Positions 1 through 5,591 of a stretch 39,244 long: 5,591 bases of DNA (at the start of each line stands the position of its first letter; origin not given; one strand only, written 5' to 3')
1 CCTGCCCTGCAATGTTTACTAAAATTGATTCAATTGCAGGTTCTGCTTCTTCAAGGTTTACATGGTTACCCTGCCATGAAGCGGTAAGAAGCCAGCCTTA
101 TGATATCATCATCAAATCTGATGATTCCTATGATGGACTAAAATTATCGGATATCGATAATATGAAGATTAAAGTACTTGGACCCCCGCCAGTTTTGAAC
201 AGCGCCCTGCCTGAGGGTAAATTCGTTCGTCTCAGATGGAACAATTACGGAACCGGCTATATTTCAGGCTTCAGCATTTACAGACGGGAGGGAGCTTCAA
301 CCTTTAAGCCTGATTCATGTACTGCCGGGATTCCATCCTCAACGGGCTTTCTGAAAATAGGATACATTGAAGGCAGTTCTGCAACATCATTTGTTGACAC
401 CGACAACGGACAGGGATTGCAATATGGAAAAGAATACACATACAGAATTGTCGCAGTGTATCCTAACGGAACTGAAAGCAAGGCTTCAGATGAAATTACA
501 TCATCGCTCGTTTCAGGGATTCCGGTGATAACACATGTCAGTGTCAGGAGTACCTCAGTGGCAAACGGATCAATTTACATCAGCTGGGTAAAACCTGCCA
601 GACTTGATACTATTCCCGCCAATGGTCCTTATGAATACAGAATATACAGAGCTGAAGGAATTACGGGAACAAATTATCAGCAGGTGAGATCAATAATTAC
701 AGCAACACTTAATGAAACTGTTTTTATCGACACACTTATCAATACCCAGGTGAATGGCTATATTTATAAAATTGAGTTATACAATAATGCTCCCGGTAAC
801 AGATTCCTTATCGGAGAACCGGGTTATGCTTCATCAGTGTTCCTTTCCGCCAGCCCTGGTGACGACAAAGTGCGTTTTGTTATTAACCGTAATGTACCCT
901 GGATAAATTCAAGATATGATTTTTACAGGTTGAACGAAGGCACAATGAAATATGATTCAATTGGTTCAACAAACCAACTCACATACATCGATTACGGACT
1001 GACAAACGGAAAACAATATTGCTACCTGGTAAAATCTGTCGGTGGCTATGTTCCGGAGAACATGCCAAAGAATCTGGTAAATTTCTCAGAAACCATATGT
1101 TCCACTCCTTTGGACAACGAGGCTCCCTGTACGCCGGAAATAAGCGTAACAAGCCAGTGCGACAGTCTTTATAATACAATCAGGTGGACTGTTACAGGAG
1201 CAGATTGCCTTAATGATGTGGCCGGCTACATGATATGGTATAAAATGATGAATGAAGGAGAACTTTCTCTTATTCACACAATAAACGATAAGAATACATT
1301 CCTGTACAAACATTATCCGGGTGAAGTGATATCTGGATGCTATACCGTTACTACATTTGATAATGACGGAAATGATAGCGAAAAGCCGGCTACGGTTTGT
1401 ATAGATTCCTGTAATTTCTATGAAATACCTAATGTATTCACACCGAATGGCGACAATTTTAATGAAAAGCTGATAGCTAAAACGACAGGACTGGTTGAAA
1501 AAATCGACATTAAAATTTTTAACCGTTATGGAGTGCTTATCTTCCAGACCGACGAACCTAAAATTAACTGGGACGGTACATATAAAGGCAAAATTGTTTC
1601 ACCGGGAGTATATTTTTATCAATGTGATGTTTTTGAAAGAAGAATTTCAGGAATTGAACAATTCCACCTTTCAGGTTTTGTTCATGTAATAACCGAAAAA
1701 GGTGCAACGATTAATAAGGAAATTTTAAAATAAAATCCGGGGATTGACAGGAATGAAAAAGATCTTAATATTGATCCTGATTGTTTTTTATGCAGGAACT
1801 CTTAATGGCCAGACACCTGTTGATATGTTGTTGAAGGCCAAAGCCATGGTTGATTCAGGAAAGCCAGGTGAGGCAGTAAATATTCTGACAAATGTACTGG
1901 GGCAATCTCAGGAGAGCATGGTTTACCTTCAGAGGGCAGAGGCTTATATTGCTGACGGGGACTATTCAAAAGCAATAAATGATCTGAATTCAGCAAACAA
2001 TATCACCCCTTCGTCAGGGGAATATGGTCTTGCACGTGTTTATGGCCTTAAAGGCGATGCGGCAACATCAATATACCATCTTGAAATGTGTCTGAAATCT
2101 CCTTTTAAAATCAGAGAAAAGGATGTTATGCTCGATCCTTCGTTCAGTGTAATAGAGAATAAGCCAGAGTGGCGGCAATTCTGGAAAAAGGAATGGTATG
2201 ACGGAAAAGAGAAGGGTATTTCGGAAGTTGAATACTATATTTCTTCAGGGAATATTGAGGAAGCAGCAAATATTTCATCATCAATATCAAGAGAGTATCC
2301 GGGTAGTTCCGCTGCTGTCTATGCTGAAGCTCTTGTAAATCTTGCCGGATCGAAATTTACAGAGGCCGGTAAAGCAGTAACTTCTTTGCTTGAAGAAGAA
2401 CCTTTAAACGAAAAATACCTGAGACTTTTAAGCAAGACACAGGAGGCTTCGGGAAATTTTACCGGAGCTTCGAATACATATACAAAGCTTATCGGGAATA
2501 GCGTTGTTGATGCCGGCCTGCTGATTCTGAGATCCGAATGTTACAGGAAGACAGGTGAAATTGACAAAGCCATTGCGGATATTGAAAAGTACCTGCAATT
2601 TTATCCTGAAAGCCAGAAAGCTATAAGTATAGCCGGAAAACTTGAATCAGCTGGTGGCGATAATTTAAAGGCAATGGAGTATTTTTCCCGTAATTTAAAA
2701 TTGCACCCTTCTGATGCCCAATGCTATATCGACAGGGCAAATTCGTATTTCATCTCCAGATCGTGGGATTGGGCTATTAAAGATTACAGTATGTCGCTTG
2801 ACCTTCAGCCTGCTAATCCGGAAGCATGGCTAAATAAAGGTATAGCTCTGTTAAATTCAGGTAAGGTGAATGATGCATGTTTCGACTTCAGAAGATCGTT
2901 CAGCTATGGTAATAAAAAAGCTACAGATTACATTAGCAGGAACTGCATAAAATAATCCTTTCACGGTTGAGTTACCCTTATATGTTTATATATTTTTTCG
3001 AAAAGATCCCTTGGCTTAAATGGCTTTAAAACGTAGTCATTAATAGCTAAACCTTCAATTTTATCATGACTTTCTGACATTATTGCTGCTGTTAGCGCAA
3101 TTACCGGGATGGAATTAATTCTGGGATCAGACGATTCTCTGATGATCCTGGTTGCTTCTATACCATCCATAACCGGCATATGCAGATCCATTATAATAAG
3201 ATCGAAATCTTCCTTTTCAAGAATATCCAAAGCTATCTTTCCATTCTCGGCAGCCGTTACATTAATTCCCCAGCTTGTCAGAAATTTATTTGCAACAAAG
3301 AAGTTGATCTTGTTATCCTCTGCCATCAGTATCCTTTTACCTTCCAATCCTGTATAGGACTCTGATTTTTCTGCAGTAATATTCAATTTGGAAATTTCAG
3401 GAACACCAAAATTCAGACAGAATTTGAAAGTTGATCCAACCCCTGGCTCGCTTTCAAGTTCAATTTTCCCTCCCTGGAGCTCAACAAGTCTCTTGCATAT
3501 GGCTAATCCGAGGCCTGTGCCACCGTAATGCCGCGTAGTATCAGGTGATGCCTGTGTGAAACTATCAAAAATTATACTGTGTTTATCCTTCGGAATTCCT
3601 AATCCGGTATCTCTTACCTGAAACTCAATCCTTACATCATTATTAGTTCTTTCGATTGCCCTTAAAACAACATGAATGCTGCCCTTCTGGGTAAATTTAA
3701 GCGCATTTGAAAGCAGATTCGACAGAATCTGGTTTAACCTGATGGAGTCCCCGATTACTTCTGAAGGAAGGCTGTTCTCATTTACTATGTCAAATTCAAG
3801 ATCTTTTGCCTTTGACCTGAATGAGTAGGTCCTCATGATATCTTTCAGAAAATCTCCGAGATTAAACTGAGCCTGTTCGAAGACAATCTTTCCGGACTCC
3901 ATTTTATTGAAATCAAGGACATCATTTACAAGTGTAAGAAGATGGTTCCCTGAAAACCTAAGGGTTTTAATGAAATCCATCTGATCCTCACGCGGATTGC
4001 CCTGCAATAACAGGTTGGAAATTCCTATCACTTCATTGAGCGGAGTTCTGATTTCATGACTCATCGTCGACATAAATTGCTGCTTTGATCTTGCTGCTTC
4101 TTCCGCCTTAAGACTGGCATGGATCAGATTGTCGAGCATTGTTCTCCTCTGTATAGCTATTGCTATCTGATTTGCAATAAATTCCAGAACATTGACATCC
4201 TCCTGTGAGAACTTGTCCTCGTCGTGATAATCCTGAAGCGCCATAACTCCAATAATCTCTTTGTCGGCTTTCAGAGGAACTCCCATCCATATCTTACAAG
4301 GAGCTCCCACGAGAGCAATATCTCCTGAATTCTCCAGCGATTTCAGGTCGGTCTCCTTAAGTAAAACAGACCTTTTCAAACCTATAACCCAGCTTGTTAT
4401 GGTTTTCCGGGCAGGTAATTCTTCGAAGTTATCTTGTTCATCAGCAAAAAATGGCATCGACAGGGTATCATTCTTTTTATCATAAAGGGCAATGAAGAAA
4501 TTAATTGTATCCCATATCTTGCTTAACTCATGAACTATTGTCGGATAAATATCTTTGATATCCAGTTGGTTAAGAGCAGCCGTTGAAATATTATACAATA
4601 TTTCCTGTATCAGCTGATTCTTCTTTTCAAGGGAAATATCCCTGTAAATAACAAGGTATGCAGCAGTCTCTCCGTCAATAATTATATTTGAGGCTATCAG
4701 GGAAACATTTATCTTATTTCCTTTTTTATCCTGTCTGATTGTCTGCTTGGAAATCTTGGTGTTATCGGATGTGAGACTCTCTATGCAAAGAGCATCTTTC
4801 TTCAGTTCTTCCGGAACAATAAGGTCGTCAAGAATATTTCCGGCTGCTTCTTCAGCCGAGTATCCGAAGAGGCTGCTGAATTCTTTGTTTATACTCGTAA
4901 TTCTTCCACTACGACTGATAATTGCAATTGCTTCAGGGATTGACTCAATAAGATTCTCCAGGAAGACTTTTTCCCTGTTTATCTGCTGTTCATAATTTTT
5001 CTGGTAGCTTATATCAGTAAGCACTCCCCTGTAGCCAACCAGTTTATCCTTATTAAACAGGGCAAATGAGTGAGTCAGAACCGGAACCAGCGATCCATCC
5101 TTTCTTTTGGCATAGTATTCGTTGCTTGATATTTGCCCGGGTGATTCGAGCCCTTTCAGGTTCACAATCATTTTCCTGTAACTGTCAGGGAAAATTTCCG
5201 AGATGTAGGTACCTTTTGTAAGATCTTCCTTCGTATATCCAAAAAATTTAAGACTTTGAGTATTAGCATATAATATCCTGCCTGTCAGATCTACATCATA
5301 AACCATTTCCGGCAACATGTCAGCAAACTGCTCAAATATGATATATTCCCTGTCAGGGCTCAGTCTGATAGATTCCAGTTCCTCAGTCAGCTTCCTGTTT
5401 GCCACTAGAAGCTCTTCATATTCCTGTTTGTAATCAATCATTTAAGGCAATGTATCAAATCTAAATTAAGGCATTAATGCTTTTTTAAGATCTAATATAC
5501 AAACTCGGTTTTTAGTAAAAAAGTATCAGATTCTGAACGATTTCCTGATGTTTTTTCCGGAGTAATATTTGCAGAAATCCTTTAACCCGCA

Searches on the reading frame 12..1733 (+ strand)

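Call 5: search_protein_families(library=pfam, proteins=[window:12-1733:+], max_evalue=0.0001)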
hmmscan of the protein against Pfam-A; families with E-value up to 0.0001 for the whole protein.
window:12-1733:+ (573 aa): 1 family
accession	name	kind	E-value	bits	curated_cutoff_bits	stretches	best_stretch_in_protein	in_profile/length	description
PF13585.12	CHU_C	-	1.6e-16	60.6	27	1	471-540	2-72/86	CHU_C Type IX secretion signal domain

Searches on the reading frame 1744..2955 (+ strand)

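Call 5: search_protein_families(library=pfam, proteins=[window:1744-2955:+], max_evalue=0.0001)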
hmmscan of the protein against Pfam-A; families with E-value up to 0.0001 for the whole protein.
window:1744-2955:+ (403 aa): 15 families
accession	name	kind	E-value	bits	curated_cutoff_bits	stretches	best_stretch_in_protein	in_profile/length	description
PF07719.23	TPR_2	-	1.1e-19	69.2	27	0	259-289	3-33/34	Tetratricopeptide repeat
PF00515.34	TPR_1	-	6.9e-17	60.9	27.8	0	325-358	1-34/34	Tetratricopeptide repeat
PF14559.12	TPR_19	-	1.1e-16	61.3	25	0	36-94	2-61/68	Tetratricopeptide repeat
PF13432.12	TPR_16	-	5e-16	59.3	32.7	0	234-289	8-63/65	Tetratricopeptide repeat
PF13428.12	TPR_14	-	1.6e-15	56.5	23.5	0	60-94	3-37/44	Tetratricopeptide repeat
PF13174.12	TPR_6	-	5.5e-13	49.1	26.3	0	264-290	7-33/33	Tetratricopeptide repeat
PF13371.12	TPR_9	-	1.4e-11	44.7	35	0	335-383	5-53/73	Tetratricopeptide repeat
PF13181.12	TPR_8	-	3.4e-10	39.7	25.7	0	259-289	3-33/34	Tetratricopeptide repeat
PF13414.12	TPR_11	-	5.8e-10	39.1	26.8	0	333-373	2-42/42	TPR repeat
PF12895.13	ANAPC3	-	7.4e-10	39.4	27.2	0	22-79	20-77/82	Anaphase-promoting complex, cyclosome, subunit 3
PF13424.12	TPR_12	-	2.9e-09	37.4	30.1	0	226-288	13-76/77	Tetratricopeptide repeat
PF13431.12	TPR_17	-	3.5e-09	36.7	24.4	0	350-379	4-33/34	Tetratricopeptide repeat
PF25058.1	ARM_TT21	-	1.6e-05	25.3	27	0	50-98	86-131/155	Tetratricopeptide repeat protein 21 ARM repeat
PF23914.1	TPR_CcmH_CycH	-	1.7e-05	25.2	42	0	191-249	88-147/158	Cytochrome c-type biogenesis protein H TPR domain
PF25575.1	TPR_BSK1_C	-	4e-05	23.9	42.2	0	238-293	57-113/118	Serine/threonine-protein kinase BSK1-like, TPR repeats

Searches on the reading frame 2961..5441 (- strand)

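Call 5: search_protein_families(library=pfam, proteins=[window:2961-5441:-], max_evalue=0.0001)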
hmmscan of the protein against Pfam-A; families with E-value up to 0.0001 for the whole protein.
window:2961-5441:- (826 aa): 12 families
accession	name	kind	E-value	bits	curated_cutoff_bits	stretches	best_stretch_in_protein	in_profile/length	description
PF02518.31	HATPase_c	-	1.4e-30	106.4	26.4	1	564-677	1-108/111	Histidine kinase-, DNA gyrase B-, and HSP90-like ATPase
PF00072.30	Response_reg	-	2e-24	86.3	30.2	1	704-817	1-110/111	Response regulator receiver domain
PF13426.13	PAS_9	-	3.9e-24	85.3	27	2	50-145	7-102/103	PAS domain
PF00989.32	PAS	-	4.6e-22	78.6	22.6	2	161-269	3-113/113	PAS fold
PF00512.31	HisKA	-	1.6e-16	60.6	26.9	1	452-517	1-66/66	His Kinase A (phospho-acceptor) domain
PF13188.13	PAS_8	-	5.1e-15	55.2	21.8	1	160-212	2-55/65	PAS domain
PF13185.12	GAF_2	-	1.6e-13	51.5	28.6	1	293-431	2-136/136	GAF domain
PF08447.18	PAS_3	-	3e-12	47.1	25.6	1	56-133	1-80/89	PAS fold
PF08448.16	PAS_4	-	4.2e-12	46.7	23.1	1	166-270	2-106/110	PAS fold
PF13492.12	GAF_3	-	9.1e-10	39.5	27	1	294-432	1-129/129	GAF domain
PF01590.32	GAF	-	1.6e-09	38.8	22.4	1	295-430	2-133/133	GAF domain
PF24820.1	Diguanyl_cycl_sensor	-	2.8e-08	34.1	28.1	0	164-211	1-48/109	Diguanylate cyclase-like sensor domain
